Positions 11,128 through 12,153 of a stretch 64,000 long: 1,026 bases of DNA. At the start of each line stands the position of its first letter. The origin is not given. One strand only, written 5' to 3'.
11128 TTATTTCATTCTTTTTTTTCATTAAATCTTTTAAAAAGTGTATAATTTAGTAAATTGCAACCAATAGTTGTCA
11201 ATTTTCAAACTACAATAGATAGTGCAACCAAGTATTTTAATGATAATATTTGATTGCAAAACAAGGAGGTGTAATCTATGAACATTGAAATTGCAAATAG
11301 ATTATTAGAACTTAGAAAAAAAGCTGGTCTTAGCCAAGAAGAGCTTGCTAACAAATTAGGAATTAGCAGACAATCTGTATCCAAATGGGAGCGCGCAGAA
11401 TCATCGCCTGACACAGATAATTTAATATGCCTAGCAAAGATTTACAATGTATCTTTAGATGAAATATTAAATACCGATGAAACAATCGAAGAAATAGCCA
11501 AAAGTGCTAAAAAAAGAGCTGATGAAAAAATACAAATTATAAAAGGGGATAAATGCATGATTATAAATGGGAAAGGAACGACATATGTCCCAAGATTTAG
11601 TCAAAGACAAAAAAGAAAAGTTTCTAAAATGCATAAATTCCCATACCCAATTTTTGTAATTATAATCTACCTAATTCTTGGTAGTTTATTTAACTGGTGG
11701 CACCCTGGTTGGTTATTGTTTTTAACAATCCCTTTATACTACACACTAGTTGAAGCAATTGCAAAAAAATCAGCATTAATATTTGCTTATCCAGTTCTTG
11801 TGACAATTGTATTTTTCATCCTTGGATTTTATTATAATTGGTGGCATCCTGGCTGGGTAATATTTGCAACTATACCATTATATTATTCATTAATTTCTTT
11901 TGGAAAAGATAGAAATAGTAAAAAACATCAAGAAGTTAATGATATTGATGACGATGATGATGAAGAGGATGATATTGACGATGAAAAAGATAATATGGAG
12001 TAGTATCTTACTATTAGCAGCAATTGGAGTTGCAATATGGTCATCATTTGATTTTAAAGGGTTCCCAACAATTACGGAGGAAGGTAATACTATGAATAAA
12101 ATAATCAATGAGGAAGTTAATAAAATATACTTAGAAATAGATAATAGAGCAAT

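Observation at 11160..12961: Membrane-tethered XRE regulator (duplicated NWWHPGW 2-TM module, poly-Asp/Glu tail) overlapping a DUF4097 beta-repeat protein gene: possible envelope-sensing two-gene module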

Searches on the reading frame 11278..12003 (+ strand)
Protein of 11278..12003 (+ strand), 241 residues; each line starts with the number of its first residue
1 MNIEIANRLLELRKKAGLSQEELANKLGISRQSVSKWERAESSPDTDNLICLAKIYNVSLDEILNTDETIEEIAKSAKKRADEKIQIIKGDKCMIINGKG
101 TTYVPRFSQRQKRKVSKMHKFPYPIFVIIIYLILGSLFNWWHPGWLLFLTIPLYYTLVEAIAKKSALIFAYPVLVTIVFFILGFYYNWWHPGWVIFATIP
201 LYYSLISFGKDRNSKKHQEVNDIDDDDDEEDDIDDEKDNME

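Call 3: search_protein_families(library=pfam, proteins=[window:11278-12003:+], max_evalue=0.1)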
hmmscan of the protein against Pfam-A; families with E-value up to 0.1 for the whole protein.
window:11278-12003:+ (241 aa): 26 families (the best 25 are shown)
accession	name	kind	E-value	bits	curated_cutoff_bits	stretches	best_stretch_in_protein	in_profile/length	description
PF01381.28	HTH_3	-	1.1e-18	67.4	23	1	10-63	2-55/55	Helix-turn-helix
PF12844.13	HTH_19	-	4e-11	43.1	30.2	1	7-66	2-61/64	Helix-turn-helix domain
PF13560.12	HTH_31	-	7.4e-11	42.6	27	1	5-62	2-60/64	Helix-turn-helix domain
PF07022.19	Phage_CI_repr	-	1.9e-07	31.7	22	1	17-69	11-63/65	Bacteriophage CI repressor helix-turn-helix domain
PF13443.12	HTH_26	-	2.7e-07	31.2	22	1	8-66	1-60/63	Cro/C1-type HTH DNA-binding domain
PF04545.22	Sigma70_r4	-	2.4e-05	24.2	24.1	1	9-38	12-41/50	Sigma-70, region 4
PF13412.12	HTH_24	-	5.3e-05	23.1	21.9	1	9-35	9-35/48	Winged helix-turn-helix DNA-binding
PF13518.12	HTH_28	-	0.00017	22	25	1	13-39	8-34/52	Helix-turn-helix domain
PF00873.25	ACR_tran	-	0.0005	18.3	28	0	98-153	845-898/1021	AcrB/AcrD/AcrF family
PF17762.8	HTH_ParB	-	0.00053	20.5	22.6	1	3-36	6-39/102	ParB HTH domain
PF13384.12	HTH_23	-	0.0007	19.8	24.6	1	10-39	11-39/50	Homeodomain-like domain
PF13545.12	HTH_Crp_2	-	0.00095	19.5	27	1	5-36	3-41/70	Crp-like helix-turn-helix domain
PF08279.18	HTH_11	-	0.0014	18.9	25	1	10-36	6-34/55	HTH domain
PF15943.11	YdaS_toxin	-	0.0017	18.6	30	1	19-39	10-30/65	Bacterial toxin YdaS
PF07638.17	Sigma70_ECF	-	0.0028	18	21.1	1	7-36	141-170/185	ECF sigma factor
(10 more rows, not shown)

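Call 4: search_protein_families(library=ncbifam, proteins=[window:11278-12003:+], max_evalue=0.1)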
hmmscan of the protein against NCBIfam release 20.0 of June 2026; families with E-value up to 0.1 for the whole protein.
window:11278-12003:+ (241 aa): 40 families (the best 25 are shown)
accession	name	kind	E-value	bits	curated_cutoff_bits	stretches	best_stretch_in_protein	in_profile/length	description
NF041951.1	phage_RstR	subfamily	2.2e-18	66.5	80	1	4-86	2-82/108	RstR family transcriptional repressor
NF007257.0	PRK09706.1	subfamily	3.6e-12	46.3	101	1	4-69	5-70/135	transcriptional repressor DicA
NF003162.0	PRK04140.1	equivalog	2.7e-09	36.5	263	1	7-87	129-210/317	transcriptional regulator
TIGR03830.1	CxxCG_CxxCG_HTH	subfamily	3.3e-08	33.4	61.8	1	6-60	67-123/127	type II TA system antitoxin MqsA family protein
NF007408.0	PRK09943.1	equivalog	3.5e-08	33.2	211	1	4-73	7-76/185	HTH-type transcriptional regulator PuuR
TIGR03070.1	couple_hipB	subfamily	4.9e-08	32.8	71.65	1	4-57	2-55/58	type II toxin-antitoxin system Y4mF family antitoxin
NF052239.1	antitox_spr1629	equivalog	6.2e-08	32.1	335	1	7-69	5-67/377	spr1629 family repressor/antitoxin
NF041575.1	antitoxPezA_Strep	equivalog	1.1e-07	32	290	1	6-75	3-72/158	type II toxin-antitoxin system antitoxin PezA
NF007271.0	PRK09726.1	equivalog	3.3e-06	27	79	1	4-61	12-65/88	type II toxin-antitoxin system antitoxin HipB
TIGR00270.2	TIGR00270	equivalog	6e-06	26.2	110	1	10-70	81-141/159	multiprotein bridging factor aMBF1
NF047542.1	telomere_Tap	equivalog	6.8e-06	25.1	600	1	12-66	25-79/695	telomere-associated protein Tap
TIGR00721.1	tfx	subfamily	1.1e-05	25.4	60.25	1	7-85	12-91/137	Tfx family DNA-binding protein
TIGR02937.1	sigma70-ECF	superfamily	2.4e-05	24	42.9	1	8-38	124-154/165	sigma-70 family RNA polymerase sigma factor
NF047948.1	male_kill_WMK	equivalog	3.9e-05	23.3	300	1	5-82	163-240/300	WO male-killing family protein Wmk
NF003055.0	PRK03975.1-2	equivalog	0.00032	20.5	122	1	4-40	12-47/140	putative transcriptional regulator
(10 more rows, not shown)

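Call 10: find_related_loci(query=A1, collection=genome_contigs, flank=6000)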
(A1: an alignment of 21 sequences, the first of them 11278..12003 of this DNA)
Query A1 (241 aa) in genome_contigs; peptide patterns used: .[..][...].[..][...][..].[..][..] (x = any residue, [..] = any of these).
552 stretches matched a pattern; 503 encode a relative of the query (tblastn E <= 1e-3); the best 80 are kept; 80 distinct loci.
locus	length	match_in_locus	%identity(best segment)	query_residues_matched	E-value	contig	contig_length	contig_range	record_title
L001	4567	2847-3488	92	1-214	3e-136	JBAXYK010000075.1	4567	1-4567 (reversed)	MAG: Bacilli bacterium isolate SO_2016_CLC_T1_15 scaffold32869_PH3_Jul14_2016, whole genome shotgun sequence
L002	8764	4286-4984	56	1-220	1e-79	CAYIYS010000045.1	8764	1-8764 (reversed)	MAG TPA_asm: uncultured Eubacteriales bacterium isolate ERP122455_co2_187 genome assembly, contig: NODE_2436_length_8764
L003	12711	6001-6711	48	1-237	2e-67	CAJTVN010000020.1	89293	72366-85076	MAG TPA_asm: uncultured Lachnospiraceae bacterium isolate MGBC108766 genome assembly, contig: MGBC108766.20, whole genom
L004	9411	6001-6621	50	1-216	2e-66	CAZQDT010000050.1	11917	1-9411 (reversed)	MAG TPA_asm: uncultured Eubacteriales bacterium isolate SRP313737_co1_240 genome assembly, contig: NODE_8233_length_1191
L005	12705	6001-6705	47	1-211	3e-66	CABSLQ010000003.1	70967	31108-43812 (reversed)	MAG TPA_asm: uncultured Ruminococcaceae bacterium isolate MGYG-HGUT-02705 genome assembly, contig: GUT_GENOME158781_3, w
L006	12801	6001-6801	43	1-230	2e-65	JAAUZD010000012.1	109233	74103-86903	MAG: Lachnospiraceae bacterium isolate Mgla_MAG_17-bin_4 c_000000018390, whole genome shotgun sequence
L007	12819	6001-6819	42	1-237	1e-64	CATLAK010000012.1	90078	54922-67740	MAG TPA_asm: uncultured Lachnospiraceae bacterium isolate MGG03587_1680015450 genome assembly, contig: ERR2844015_804, w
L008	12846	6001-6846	44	1-237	2e-64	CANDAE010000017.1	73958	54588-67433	MAG TPA_asm: uncultured Lachnospiraceae bacterium isolate ERR6760095_bin.3_metawrap_v1.3_MAG genome assembly, contig: ER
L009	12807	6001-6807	43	1-232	2e-64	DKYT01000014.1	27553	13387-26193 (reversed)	MAG TPA_asm: Lachnospiraceae bacterium UBA7093 UBA7093_contig_1639, whole genome shotgun sequence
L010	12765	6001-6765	49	1-219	7e-64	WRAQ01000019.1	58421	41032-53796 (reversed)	MAG: Lachnospiraceae bacterium isolate Lab288P1bin41 Ga0131853_10000751, whole genome shotgun sequence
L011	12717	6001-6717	47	1-232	1e-63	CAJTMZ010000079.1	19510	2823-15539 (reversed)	MAG TPA_asm: uncultured Lachnospiraceae bacterium isolate MGBC101044 genome assembly, contig: MGBC101044.79, whole genom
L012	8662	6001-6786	43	1-225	2e-63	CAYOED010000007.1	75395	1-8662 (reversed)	MAG TPA_asm: uncultured Lachnospiraceae bacterium isolate ERP125879_co2_120 genome assembly, contig: NODE_86_length_7539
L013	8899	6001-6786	43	1-225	1e-63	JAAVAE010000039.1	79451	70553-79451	MAG: Lachnospiraceae bacterium isolate Mgla_MAG_49-bin_1 c_000000018204, whole genome shotgun sequence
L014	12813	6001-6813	42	1-237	3e-63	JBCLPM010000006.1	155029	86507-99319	Lachnospiraceae bacterium 64-25 voucher GPTB0140 scaffold6, whole genome shotgun sequence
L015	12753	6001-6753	46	1-214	4e-63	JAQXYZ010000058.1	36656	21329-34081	MAG: Bacillota bacterium isolate SUG1650 k141_550003, whole genome shotgun sequence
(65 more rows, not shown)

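Call 17: search_dna_similar(query=window:11278-12003:+, collection=plasmids, mode=protein, max_rows=40, max_evalue=0.001)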
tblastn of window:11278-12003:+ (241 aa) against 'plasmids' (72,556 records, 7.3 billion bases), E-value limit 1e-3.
Records with a match: 2020; places in all: 2342; records where one place covers at least 80% of the query: 0.
Best place of each record, by identity: 60-80% 1; <60% 2019.
By first word of the organism name: Staphylococcus 580; Bacillus 483; Enterococcus 320; Clostridium 149; Lactiplantibacillus 91; Lactococcus 68; Leuconostoc 46; Priestia 31; Vagococcus 17; Vibrio 15; and 78 more.
By predicted mobility (MOB-suite, as given by PLSDB): mobilizable 1134; non-mobilizable 678; conjugative 208.
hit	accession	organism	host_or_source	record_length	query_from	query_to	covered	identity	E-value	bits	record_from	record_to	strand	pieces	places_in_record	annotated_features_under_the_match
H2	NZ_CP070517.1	Leuconostoc falkenbergense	-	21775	7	184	74%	29.1%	3e-12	73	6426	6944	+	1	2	helix-turn-helix transcriptional regulator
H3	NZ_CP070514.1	Leuconostoc falkenbergense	-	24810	7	184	74%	29.1%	3e-12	73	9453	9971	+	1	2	helix-turn-helix transcriptional regulator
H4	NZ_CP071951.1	Leuconostoc gelidum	single strain,kimchi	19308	13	184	71%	29.2%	1e-10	68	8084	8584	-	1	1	helix-turn-helix transcriptional regulator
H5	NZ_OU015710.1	Enterococcus faecium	Homo sapiens,Inguinal/Rectal swab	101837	1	191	79%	26.2%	7e-9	63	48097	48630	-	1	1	helix-turn-helix transcriptional regulator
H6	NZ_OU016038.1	Enterococcus faecium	Homo sapiens,Superficial wound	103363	1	191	79%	26.2%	7e-9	63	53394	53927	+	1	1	helix-turn-helix transcriptional regulator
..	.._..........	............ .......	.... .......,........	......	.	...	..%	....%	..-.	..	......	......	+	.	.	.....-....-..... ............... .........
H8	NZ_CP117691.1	Priestia megaterium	ginseng,Single cell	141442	3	188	77%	26.8%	4e-10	67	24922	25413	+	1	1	helix-turn-helix transcriptional regulator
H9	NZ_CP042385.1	Leuconostoc pseudomesenteroides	cell culture,kimchi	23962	13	184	71%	29.0%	3e-11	70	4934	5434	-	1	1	helix-turn-helix transcriptional regulator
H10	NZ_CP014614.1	Leuconostoc mesenteroides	single cell,kimchi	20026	13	184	71%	29.0%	3e-11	70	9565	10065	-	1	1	helix-turn-helix transcriptional regulator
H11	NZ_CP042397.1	Leuconostoc citreum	cell culture,kimchi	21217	13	184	71%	29.0%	3e-11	70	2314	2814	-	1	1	helix-turn-helix transcriptional regulator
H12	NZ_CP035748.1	Leuconostoc mesenteroides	cell culture,food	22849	13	184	71%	29.0%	3e-11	70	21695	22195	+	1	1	helix-turn-helix transcriptional regulator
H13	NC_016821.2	Leuconostoc mesenteroides subsp. mesenteroides J18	-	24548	13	184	71%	29.0%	3e-11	70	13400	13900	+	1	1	helix-turn-helix transcriptional regulator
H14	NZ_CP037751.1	Leuconostoc mesenteroides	cell culture,Baechu-kimchi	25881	13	184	71%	29.0%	3e-11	70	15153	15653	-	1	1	helix-turn-helix transcriptional regulator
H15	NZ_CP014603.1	Leuconostoc mesenteroides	single cell,kimchi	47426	13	184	71%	29.0%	3e-11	70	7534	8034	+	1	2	helix-turn-helix transcriptional regulator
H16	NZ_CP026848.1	Weissella koreensis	single cell,fermented cabbage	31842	13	184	71%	29.0%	3e-11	70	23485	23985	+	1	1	helix-turn-helix transcriptional regulator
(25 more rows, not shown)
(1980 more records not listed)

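Call 18: get_annotated_region(hit=H5, flank=4000)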
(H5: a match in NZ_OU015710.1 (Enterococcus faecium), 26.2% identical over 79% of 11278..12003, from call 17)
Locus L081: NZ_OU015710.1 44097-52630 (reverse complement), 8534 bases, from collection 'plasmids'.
description: Enterococcus faecium isolate USZ_VRE32_P32 plasmid pELF_USZ
organism: Enterococcus faecium (NCBI taxid 1352)
taxonomy: Bacteria; Bacillota; Bacilli; Lactobacillales; Enterococcaceae; Enterococcus; Enterococcus faecium
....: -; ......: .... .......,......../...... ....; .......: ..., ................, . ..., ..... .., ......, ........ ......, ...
typing (MOB-suite, as given by PLSDB): non-mobilizable
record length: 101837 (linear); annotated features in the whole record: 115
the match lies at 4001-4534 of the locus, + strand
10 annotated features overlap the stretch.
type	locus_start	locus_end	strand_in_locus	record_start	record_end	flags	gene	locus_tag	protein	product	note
CDS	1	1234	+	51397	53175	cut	-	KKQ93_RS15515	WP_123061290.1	beta-galactosidase family protein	-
CDS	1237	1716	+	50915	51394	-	-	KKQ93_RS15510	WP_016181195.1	PTS system mannose/fructose/N-acetylgalactosamine-transporter subunit IIB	-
CDS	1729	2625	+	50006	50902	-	-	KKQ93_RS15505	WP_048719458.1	PTS sugar transporter subunit IIC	GO:0034219 - carbohydrate transmembrane transport [Evidence IEA]; GO:0009401 - phosphoenolpyruvate-dependent sugar ...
CDS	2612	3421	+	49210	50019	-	-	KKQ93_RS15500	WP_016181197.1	PTS system mannose/fructose/sorbose family transporter subunit IID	GO:0008643 - carbohydrate transport [Evidence IEA]; GO:0009401 - phosphoenolpyruvate-dependent sugar phosphotransferase ...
CDS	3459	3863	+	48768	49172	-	-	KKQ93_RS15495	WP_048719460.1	PTS fructose transporter subunit IIA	-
CDS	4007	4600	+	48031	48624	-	-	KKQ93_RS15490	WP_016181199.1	helix-turn-helix transcriptional regulator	-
CDS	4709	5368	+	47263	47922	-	-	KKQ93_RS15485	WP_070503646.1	phosphatase PAP2 family protein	-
CDS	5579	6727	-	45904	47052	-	-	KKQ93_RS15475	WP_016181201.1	serine hydrolase domain-containing protein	-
CDS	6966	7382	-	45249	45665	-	-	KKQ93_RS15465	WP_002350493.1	hypothetical protein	-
CDS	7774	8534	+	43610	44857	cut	-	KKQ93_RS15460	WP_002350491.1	C39 family peptidase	-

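Call 19: get_annotated_region(hit=H2, flank=3000)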
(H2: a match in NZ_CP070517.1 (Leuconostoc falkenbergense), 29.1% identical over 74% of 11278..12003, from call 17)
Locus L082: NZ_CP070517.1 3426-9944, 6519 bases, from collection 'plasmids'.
description: Leuconostoc falkenbergense strain FDAARGOS_1201 plasmid unnamed3, complete sequence
organism: Leuconostoc falkenbergense (NCBI taxid 2766470)
taxonomy: Bacteria; Bacillota; Bacilli; Lactobacillales; Lactobacillaceae; Leuconostoc; Leuconostoc falkenbergense
host: -; source: -; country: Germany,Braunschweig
typing (MOB-suite, as given by PLSDB): mobilizable; replicon rep_cluster_589; relaxase MOBV,MOBV
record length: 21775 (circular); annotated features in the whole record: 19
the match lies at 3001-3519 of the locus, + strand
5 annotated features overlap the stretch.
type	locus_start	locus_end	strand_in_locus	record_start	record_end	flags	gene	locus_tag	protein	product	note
CDS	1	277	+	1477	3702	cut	-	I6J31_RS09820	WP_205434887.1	heavy metal translocating P-type ATPase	-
CDS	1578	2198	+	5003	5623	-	-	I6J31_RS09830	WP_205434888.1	site-specific integrase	-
CDS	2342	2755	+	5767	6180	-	-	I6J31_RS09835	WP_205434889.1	helix-turn-helix transcriptional regulator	-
CDS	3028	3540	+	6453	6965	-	-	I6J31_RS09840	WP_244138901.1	helix-turn-helix transcriptional regulator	-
CDS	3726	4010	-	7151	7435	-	-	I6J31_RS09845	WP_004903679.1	hypothetical protein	-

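Call 30: predict_structure(alignment_id=A2)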
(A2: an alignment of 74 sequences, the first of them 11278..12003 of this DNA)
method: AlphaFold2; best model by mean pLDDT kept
length: 241 residues; sequences in the alignment: 74
mean_pLDDT: 83.5   pTM: 0.52
mean pLDDT of the five models: 83.5, 82.9, 82.2, 81.7, 80.7
residues with pLDDT >= 90: 144; 70-90: 29; 50-70: 58; < 50: 10
segments of 3 or more residues with pLDDT < 50: 86-89, 92-94
pLDDT, mean of each block of 10 residues (from residue 1): 91 97 97 97 96 96 75 61 49 53 62 85 97 97 94 95 92 97 94 95 93 73 63 59 62
secondary structure, 60 per line:
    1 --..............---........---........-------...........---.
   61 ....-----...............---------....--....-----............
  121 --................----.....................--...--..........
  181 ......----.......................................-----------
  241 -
elements in order: H3-16 H20-27 H31-38 H46-56 H60-64 H70-84 E94-97 E100-103 H109-120 H123-138 H143-163 H171-186 H191-229

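Call 78: search_protein_families(library=padloc, proteins=[window:11278-12003:+], max_evalue=0.01)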
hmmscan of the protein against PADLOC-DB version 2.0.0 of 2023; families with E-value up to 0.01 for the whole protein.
window:11278-12003:+ (241 aa): 26 families (the best 25 are shown)
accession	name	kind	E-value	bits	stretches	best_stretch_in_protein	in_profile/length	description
PDLC02926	HTH_VI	-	1.5e-10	39.2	1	6-84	3-79/92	-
PDLC03951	RmrA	-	2.9e-10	37.7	1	6-65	10-69/400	-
PDLC03952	RmrA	-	3e-10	37.5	1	5-56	23-74/395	-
PDLC03954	RmrA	-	3.2e-10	37.5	1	7-70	13-75/380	-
PDLC03947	RmrA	-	2.4e-09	34.5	1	5-61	12-68/383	-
PDLC03945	RmrA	-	4.1e-09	34.1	1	7-69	5-67/394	-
PDLC04142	capH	-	5.7e-08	31.8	1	5-80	7-83/103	capH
PDLC03956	RmrA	-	2e-07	28.4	1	5-64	9-69/399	-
PDLC03944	RmrA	-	2.4e-07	28.1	1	7-61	9-63/384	-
PDLC03949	RmrA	-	3.8e-07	27.3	1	7-61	5-59/363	-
PDLC04775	PDC-M69A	-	4.5e-07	28.4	1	5-70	8-73/113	-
PDLC03665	Control_protein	-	1e-06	26.9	1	3-67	7-72/77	control protein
PDLC03948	RmrA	-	5.3e-06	23.6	1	6-60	10-64/397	-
PDLC03671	Control_protein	-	4.2e-05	21.7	1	10-65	20-75/84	control protein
PDLC04762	PDC-M64C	-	9.3e-05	20.4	1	3-68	26-91/97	-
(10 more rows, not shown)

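Call 84: list_cluster_members(proteins=[window:11278-12003:+, window:11981-12961:+, P0096, P0341])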
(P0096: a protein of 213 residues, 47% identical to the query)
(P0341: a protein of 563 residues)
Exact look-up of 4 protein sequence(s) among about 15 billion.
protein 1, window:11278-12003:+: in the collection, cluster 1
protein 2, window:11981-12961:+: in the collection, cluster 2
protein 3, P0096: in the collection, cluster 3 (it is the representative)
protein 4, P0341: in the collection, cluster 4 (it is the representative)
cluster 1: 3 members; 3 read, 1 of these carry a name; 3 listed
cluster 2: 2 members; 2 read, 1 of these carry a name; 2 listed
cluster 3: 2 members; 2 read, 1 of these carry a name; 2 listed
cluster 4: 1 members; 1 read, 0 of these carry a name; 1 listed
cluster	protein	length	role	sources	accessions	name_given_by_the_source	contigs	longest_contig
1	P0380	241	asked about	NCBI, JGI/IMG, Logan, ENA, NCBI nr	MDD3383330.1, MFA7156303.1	MAG: helix-turn-helix transcriptional regulator [Bacilli bacterium] | helix-turn-helix transcriptional regulator [Bacilli bacterium]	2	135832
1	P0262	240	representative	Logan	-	-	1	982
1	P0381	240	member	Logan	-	-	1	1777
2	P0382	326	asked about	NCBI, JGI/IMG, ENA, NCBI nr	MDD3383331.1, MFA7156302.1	MAG: DUF4097 family beta strand repeat-containing protein [Bacilli bacterium] | DUF4097 family beta strand repeat-containing protein [Bacilli bacterium]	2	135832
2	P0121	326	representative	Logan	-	-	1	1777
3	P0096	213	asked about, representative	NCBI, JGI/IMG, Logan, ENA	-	transcriptional regulator with XRE-family HTH domain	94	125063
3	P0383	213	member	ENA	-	-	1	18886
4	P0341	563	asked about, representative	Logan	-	-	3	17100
